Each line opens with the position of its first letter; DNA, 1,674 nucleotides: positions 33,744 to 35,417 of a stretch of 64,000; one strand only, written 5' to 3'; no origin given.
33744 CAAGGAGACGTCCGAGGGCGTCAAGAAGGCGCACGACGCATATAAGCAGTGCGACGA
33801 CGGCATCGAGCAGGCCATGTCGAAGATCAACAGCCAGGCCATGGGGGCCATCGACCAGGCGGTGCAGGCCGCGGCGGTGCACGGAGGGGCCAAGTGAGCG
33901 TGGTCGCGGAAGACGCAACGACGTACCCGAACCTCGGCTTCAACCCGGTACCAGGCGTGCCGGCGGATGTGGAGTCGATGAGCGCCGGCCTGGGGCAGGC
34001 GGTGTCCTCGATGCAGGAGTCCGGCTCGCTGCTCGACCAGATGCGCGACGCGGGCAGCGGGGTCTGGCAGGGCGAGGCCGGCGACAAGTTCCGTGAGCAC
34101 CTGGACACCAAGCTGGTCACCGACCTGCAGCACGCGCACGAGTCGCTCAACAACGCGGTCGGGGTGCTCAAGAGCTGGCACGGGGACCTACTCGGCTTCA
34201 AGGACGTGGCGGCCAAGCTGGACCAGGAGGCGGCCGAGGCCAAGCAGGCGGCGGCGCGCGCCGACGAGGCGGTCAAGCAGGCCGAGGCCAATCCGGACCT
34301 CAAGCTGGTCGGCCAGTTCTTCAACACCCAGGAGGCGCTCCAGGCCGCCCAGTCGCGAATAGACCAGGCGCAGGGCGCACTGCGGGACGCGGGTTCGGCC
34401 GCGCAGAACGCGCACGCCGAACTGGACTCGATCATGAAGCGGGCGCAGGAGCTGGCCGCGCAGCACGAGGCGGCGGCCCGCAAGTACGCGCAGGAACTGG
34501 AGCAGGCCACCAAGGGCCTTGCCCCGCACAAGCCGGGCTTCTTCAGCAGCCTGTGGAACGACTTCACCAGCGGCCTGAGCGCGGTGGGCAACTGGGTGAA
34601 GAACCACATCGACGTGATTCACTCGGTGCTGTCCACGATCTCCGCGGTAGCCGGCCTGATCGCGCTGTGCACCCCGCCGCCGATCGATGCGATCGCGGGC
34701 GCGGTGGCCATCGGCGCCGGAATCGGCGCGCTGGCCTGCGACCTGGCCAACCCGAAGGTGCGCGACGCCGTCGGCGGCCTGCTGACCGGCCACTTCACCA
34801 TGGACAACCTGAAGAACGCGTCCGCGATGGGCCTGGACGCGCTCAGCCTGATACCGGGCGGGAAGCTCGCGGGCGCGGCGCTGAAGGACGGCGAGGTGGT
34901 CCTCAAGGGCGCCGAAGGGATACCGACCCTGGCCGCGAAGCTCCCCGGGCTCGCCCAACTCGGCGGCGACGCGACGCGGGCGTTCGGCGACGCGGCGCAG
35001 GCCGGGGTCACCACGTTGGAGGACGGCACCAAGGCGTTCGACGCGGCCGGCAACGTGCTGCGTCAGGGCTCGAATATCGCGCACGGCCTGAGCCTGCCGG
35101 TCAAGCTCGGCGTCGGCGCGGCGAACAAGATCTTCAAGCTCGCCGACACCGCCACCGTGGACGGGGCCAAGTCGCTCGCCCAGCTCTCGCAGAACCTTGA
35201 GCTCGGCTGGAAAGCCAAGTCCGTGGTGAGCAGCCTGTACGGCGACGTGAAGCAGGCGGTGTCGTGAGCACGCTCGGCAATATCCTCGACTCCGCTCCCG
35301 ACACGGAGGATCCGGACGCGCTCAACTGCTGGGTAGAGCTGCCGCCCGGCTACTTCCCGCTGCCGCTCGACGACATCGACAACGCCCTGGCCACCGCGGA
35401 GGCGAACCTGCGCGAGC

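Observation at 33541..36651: Tightly coupled four-gene operon encoding a T7SS-style WXG effector module, with no ESX/Ess machinery in the window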

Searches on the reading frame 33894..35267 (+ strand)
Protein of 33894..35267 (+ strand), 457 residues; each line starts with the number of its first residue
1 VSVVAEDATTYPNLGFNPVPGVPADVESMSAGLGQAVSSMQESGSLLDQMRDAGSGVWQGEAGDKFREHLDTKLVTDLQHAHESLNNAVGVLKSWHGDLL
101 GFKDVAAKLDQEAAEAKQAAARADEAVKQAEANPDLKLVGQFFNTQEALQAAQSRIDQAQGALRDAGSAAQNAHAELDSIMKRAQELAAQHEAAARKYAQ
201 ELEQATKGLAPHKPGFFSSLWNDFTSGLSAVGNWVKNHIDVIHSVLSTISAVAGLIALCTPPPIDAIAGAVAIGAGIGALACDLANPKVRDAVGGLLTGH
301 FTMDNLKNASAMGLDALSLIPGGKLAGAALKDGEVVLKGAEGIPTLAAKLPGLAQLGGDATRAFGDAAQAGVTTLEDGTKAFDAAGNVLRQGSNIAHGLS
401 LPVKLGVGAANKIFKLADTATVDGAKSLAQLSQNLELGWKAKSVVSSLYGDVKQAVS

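Call 3: search_protein_families(library=pfam, proteins=[window:33894-35267:+], max_evalue=1)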
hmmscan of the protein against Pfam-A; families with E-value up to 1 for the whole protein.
window:33894-35267:+ (457 aa): 7 families
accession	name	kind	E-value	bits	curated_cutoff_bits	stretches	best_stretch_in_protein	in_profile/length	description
PF12795.12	MscS_porin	-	0.021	14.8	34.4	1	71-205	15-149/238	Mechanosensitive ion channel porin domain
PF12128.14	DUF3584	-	0.08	10.8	31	1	107-212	433-532/1191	Protein of unknown function (DUF3584)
PF18476.7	PIN_8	-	0.13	12.6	26.1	1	69-191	29-141/227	PIN like domain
PF13851.11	GAS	-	0.19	11.5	32.3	1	90-203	26-141/200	Growth-arrest specific micro-tubule binding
PF01814.28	Hemerythrin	-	0.61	11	25.3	0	174-242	50-119/127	Hemerythrin HHE cation binding domain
PF14362.11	DUF4407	-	0.72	9.5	31.3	0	72-196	111-237/297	Domain of unknown function (DUF4407)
PF04011.17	LemA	-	0.93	9.7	26.2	0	106-165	47-106/149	LemA family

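Call 4: search_protein_families(library=ncbifam, proteins=[window:33894-35267:+], max_evalue=1)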
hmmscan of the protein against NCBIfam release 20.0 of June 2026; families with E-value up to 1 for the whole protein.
window:33894-35267:+ (457 aa): 14 families
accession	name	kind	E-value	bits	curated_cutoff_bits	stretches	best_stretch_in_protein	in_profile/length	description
TIGR02168.1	SMC_prok_B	equivalog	0.0031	15.3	567.35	1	94-200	753-861/1181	chromosome segregation protein SMC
TIGR03930.1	WXG100_ESAT6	subfamily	0.0065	16.6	44.85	1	23-91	6-73/90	WXG100 family type VII secretion target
NF002572.0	PRK02224.1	equivalog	0.0082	14.5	1087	1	67-201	312-445/888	DNA double-strand break repair ATPase Rad50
NF007838.0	PRK10550.1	equivalog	0.027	13.5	395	1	369-455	107-192/312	tRNA dihydrouridine(16) synthase DusC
NF041035.1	Rad50_Halo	equivalog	0.032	12.6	1000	1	81-200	326-446/883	DNA double-strand break repair ATPase Rad50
NF045487.1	ASRP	equivalog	0.07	11.7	300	1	92-203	151-252/593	archaea-specific SMC-related protein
NF007214.0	PRK09636.1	subfamily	0.099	11.8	271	1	100-148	132-186/293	RNA polymerase sigma factor SigJ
TIGR02169.1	SMC_prok_A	equivalog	0.11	10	729.4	1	101-200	292-390/1165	chromosome segregation protein SMC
NF047515.1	SpiroCoCo_C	equivalog_domain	0.12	11.6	125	1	65-198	35-165/313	SpiroCoCo family coiled-coil protein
NF003034.1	PRK03918.1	equivalog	0.15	9.9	700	1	76-201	535-659/878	DNA double-strand break repair ATPase Rad50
TIGR01843.1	type_I_hlyD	subfamily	0.19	10.7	208.65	1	99-207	71-178/422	HlyD family type I secretion periplasmic adaptor subunit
NF045780.1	TrlF_fam_ATP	equivalog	0.19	10.4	350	1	76-204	505-641/944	TrlF family AAA-like ATPase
TIGR00998.1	8a0101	subfamily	0.49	9.3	390.8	1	42-204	49-204/334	EmrA/EmrK family multidrug efflux transporter periplasmic adaptor subunit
NF008438.0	PRK11281.1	equivalog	0.82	7.3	991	0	76-197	63-185/1113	mechanosensitive channel MscK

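Call 10: find_homologous_proteins(query=window:33894-35267:+)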
Query window:33894-35267:+ (457 aa): 172 proteins with E <= 0.001 among 8000 candidates; the best 120 are listed.
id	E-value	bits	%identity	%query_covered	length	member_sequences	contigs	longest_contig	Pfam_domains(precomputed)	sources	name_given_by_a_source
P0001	2.9e-287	971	99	100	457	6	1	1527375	-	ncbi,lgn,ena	-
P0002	1.7e-284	962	98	100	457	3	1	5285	-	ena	-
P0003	7.1e-268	907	92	100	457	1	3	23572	-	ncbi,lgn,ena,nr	ncbi:MAG TPA: hypothetical protein VFU65_14325 [Actinocrinis sp.]|nr:hypothetical protein [Actinocri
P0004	6.5e-263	891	90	100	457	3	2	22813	-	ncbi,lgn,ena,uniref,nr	ncbi:hypothetical protein [Actinocrinis sp.]|uniref:WXG100 family type VII secretion target n=1 Tax=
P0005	2.4e-253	859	86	100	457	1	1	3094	-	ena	-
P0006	6.9e-241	818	82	98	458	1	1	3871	-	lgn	-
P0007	6.9e-227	772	79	100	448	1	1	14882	-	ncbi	-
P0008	2.1e-223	760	77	100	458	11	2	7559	-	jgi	-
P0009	1.2e-222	758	78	100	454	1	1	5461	-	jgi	jgi:hypothetical protein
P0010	5.0e-221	753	74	99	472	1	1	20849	-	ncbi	-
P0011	4.0e-220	750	77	99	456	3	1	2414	-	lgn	-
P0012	4.5e-220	749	77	100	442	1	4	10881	-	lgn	-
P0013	1.5e-219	748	76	100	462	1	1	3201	-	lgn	-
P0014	2.4e-218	744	76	100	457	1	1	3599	-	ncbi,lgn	-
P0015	7.1e-218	742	77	100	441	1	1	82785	-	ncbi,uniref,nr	ncbi:hypothetical protein KGA66_07665 [Actinocrinis puniceicyclus]|uniref:WXG100 family type VII sec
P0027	5.1e-178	611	64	100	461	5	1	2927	PF21725.4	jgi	jgi:hypothetical protein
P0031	1.5e-163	563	61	99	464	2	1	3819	PF21725.4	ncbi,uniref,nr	ncbi:hypothetical protein KGA66_28260 [Actinocrinis puniceicyclus]|uniref:WXG100 family type VII sec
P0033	3.8e-145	503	72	70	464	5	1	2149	PF21725.4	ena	-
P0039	4.9e-139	482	53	98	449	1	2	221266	PF21725.4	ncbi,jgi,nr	ncbi:MAG TPA: hypothetical protein VL551_11130 [Actinospica sp.]|jgi:hypothetical protein|nr:hypothe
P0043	1.5e-135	471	53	98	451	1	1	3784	PF21725.4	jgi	jgi:hypothetical protein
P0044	1.6e-134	468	53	98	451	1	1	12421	PF21725.4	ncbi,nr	ncbi:MAG TPA: hypothetical protein VFN97_01570 [Actinospica sp.]|nr:hypothetical protein [Actinospic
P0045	1.0e-133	465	52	100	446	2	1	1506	PF21725.4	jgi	jgi:uncharacterized phage infection (PIP) family protein YhgE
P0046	1.4e-133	464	51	100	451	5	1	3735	PF21725.4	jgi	jgi:hypothetical protein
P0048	2.3e-133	464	52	99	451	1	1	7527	PF21725.4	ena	-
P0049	3.0e-133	463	52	99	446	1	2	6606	PF21725.4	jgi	jgi:hypothetical protein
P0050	3.6e-133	463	52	99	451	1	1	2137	PF21725.4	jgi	jgi:hypothetical protein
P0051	1.1e-132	462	52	98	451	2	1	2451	PF21725.4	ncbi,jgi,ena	-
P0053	2.5e-132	460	52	99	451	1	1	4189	PF21725.4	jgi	jgi:hypothetical protein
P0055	4.1e-132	460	52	99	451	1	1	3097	PF21725.4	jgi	jgi:hypothetical protein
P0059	1.1e-128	448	53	98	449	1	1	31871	PF21725.4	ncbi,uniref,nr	ncbi:hypothetical protein KDK95_24335 [Actinospica sp. MGRD01-02]|uniref:WXG100 family type VII secr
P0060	3.1e-128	447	49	99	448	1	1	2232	PF21725.4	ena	-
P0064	1.2e-125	438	52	98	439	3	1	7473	PF21725.4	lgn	-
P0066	4.2e-123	430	51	98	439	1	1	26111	PF21725.4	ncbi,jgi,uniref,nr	ncbi:putative T7SS-secreted protein [Actinospica sp.]|jgi:hypothetical protein|uniref:putative T7SS-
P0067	1.6e-122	428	51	97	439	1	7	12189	PF21725.4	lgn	-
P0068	2.5e-122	427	51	97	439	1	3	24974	PF21725.4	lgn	-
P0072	1.8e-121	425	49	98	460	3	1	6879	PF21725.4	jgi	jgi:hypothetical protein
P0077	1.8e-120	421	49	97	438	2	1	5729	PF21725.4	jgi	jgi:hypothetical protein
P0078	7.8e-120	419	49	98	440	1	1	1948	PF21725.4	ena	-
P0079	5.3e-119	416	51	97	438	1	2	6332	PF21725.4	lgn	-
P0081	2.6e-118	414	49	98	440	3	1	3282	PF21725.4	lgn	-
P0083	3.7e-117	410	48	98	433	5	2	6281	PF21725.4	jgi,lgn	jgi:hypothetical protein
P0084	7.2e-117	409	49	98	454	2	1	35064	PF21725.4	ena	-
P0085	9.8e-117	409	49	100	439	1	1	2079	PF21725.4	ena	-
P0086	1.5e-116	408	48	98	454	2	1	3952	PF21725.4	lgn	-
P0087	2.3e-116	408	49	98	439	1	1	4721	PF21725.4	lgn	-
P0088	3.1e-116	407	59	73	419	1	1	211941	PF21725.4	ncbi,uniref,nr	ncbi:putative T7SS-secreted protein [Streptacidiphilus fuscans]|uniref:Putative T7SS secretion signa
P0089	6.8e-116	406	48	98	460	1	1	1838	PF21725.4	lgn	-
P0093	1.3e-110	389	55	75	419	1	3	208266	PF21725.4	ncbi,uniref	ncbi:hypothetical protein [Streptacidiphilus sp. MAP5-3]|uniref:hypothetical protein n=1 Tax=unclass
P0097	4.6e-109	384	47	98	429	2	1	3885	PF21725.4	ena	-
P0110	3.7e-101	358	44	99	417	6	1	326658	-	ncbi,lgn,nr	ncbi:MAG TPA: hypothetical protein VFW65_12140 [Pseudonocardiaceae bacterium]|nr:hypothetical protei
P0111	1.1e-100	356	44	98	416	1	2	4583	PF21725.4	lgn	-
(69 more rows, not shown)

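Call 12: find_encoding_contigs(protein=P0088, flank=10000, max_places=3)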
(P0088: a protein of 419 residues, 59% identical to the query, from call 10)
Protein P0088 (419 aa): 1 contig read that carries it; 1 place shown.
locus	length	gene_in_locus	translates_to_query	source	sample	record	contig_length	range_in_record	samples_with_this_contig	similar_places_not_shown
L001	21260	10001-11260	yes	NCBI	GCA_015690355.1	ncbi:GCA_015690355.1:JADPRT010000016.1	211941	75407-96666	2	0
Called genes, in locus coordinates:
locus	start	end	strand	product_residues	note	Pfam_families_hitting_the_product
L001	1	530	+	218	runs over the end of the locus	PF01144:CoA_trans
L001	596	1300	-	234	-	PF03167:UDG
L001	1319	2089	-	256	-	PF00440:TetR_N, PF02909:TetR_C_1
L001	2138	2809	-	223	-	PF04203:Sortase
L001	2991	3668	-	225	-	-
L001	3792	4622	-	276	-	PF13344:Hydrolase_6, PF00702:Hydrolase, PF13419:HAD_2 (weak), PF13242:Hydrolase_like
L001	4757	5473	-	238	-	PF00702:Hydrolase, PF13419:HAD_2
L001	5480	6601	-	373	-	PF01266:DAO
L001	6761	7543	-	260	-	PF00392:GntR, PF07702:UTRA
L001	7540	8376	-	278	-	PF04203:Sortase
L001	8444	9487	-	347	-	PF00962:A_deaminase, PF19326:AMP_deaminase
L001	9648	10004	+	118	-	-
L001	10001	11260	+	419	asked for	PF21725:T7SS_signal (weak)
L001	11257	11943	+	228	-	-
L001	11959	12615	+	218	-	-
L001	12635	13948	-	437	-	PF04286:DUF445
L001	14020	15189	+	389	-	PF00266:Aminotran_5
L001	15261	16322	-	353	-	-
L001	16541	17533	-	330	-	PF00005:ABC_tran, PF13304:AAA_21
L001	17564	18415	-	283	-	PF06182:ABC2_membrane_6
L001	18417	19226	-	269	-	PF06182:ABC2_membrane_6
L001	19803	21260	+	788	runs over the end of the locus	PF00912:Transgly, PF00905:Transpeptidase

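Call 13: find_encoding_contigs(protein=P0110, flank=10000, max_places=3)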
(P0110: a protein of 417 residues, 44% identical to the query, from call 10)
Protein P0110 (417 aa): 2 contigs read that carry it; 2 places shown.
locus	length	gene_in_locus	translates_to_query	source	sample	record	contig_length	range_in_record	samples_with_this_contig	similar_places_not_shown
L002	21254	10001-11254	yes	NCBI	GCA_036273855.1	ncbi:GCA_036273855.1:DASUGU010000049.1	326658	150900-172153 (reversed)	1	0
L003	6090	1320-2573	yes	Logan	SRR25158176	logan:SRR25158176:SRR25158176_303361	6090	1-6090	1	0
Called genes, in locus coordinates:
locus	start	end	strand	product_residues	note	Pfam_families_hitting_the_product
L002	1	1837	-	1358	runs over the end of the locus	-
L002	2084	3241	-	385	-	-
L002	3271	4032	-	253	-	PF09509:Hypoth_Ymh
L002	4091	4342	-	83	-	-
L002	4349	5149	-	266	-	-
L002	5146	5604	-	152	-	PF13384:HTH_23 (faint), PF13936:HTH_38 (faint)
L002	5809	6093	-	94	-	-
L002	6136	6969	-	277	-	PF04672:Methyltransf_19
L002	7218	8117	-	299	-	PF04542:Sigma70_r2, PF08281:Sigma70_r4_2, PF04545:Sigma70_r4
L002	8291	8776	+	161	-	PF02627:CMD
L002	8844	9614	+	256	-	PF00378:ECH_1, PF16113:ECH_2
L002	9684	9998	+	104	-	PF19840:DUF6317 (weak)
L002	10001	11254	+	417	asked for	-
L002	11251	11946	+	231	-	-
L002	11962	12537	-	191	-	-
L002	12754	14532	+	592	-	PF00069:Pkinase, PF01636:APH (weak), PF07714:PK_Tyr_Ser-Thr, PF03109:ABC1 (weak), PF01636:APH (weak)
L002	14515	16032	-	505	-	PF02366:PMT (faint), PF13231:PMT_2, PF16192:PMT_4TMC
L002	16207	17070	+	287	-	PF00590:TP_methylase, PF23016:RsmI_C (weak)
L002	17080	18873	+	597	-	PF00133:tRNA-synt_1, PF01406:tRNA-synt_1e (faint), PF09334:tRNA-synt_1g, PF19303:Anticodon_3, PF08264:Anticodon_1 (weak)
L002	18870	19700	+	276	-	PF01026:TatD_DNase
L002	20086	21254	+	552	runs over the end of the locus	PF03990:DUF348, PF07501:G5, PF06737:Transglycosylas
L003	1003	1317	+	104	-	PF19840:DUF6317 (weak)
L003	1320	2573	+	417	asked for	-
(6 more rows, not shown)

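Call 22: search_solved_structures(query=A1, max_evalue=10, show_alignments=2)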
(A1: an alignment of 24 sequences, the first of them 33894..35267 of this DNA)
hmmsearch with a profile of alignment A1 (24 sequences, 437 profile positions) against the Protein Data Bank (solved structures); distinct sequences matched with E-value up to 10: 30.
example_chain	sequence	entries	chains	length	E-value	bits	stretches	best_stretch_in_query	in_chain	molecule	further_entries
4i0x_A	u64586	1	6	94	0.0093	18.5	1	25-72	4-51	ESAT-6-like protein MAB_3112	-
6gv8_A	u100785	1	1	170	0.012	18.1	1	118-196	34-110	Hyperosmolarity resistance protein Emb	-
1eq1_A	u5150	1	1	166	0.03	16.9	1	145-213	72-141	APOLIPOPHORIN-III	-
4xco_C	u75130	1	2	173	0.13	14.8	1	281-335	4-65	Signal recognition particle 54 kDa protein,signal sequence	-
2xdj_A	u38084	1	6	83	0.14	14.7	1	145-207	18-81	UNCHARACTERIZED PROTEIN YBGF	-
3zbh_A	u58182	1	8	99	0.32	13.5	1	23-94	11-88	ESXA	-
2v3c_C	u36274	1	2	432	0.49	12.9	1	281-332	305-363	SIGNAL RECOGNITION 54 KDA PROTEIN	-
6dm9_A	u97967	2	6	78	0.54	12.7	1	148-197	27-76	DHD15_extended_A | DHD15_closed_A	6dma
3ndb_B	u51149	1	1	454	0.59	12.6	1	281-332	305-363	Signal recognition 54 kDa protein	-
9uxb_A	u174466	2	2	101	0.63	12.5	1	159-205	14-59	Transcription activator BRG1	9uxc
8zbm_C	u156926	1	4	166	0.64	12.5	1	97-192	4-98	Tropomyosin beta chain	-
5wlq_A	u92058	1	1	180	0.96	11.9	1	101-176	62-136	Capsid assembly scaffolding protein,Myosin-7,Microtubule-associated protein RP/EB family m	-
6as4_A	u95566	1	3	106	1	11.8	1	144-205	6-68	NHis AcrE1 anti-crispr protein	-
6as3_A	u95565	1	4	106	1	11.8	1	144-205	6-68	NHis AcrE1 protein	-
6sny_A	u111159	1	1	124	1.3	11.5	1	96-133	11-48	Synthetic EPCR binding protein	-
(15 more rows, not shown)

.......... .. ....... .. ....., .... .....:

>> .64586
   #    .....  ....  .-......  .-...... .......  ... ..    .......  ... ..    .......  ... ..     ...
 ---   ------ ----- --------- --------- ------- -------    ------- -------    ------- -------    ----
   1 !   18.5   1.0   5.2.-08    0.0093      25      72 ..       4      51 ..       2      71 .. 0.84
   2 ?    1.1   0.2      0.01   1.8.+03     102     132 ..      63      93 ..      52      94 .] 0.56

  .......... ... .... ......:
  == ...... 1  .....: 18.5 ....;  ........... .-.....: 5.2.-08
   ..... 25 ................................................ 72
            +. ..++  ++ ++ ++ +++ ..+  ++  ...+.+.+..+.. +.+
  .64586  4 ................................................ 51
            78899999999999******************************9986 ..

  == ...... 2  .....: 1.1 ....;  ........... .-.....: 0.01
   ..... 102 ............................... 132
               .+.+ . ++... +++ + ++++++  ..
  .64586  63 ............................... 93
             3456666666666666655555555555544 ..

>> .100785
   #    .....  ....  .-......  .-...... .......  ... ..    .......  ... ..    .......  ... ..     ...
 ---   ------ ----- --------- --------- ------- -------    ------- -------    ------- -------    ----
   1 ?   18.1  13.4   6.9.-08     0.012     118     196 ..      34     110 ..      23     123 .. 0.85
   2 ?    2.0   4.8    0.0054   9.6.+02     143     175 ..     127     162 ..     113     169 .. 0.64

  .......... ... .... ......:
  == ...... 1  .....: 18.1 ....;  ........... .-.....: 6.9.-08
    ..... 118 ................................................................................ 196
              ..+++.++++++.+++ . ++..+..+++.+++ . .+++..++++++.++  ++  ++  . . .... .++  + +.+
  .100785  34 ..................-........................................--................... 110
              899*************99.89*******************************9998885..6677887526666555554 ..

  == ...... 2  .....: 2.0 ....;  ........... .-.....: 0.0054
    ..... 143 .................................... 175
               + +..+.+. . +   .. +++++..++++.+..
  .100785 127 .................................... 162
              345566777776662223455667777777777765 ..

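Call 27: search_protein_families(library=pfam, alignment_id=A1, max_evalue=0.01)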
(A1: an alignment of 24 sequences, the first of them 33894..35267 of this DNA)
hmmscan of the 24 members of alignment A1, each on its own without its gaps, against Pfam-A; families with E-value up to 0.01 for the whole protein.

A. member 1, window:33894-35267:+ (457 aa): 0 families

B. families by the number of members that match (of 24 scanned): 18 families
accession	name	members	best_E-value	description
PF21725.3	T7SS_signal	8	1.3e-07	Putative T7SS secretion signal domain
PF06013.18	WXG100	6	0.00022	Proteins of 100 residues with WXG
PF05615.18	THOC7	3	0.00076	Tho complex subunit 7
PF04740.18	LXG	3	0.0012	LXG domain of WXG superfamily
PF05276.19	SH3BP5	3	0.0013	SH3 domain-binding protein 5 (SH3BP5)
PF12128.14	DUF3584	3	0.0018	Protein of unknown function (DUF3584)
PF14362.11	DUF4407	3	0.0037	Domain of unknown function (DUF4407)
PF10498.14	IFT57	1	0.00034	Intra-flagellar transport protein 57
PF02970.22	TBCA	1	0.00045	Tubulin binding cofactor A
PF06160.17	EzrA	1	0.00093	Septation ring formation regulator, EzrA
PF05010.19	TACC_C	1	0.00094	Transforming acidic coiled-coil-containing protein (TACC), C-terminal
PF04012.17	PspA_IM30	1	0.0019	PspA/IM30 family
PF20467.3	MmeI_C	1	0.0046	MmeI, C-terminal domain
PF02601.20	Exonuc_VII_L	1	0.0069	Exonuclease VII, large subunit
PF06103.16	DUF948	1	0.0069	Bacterial protein of unknown function (DUF948)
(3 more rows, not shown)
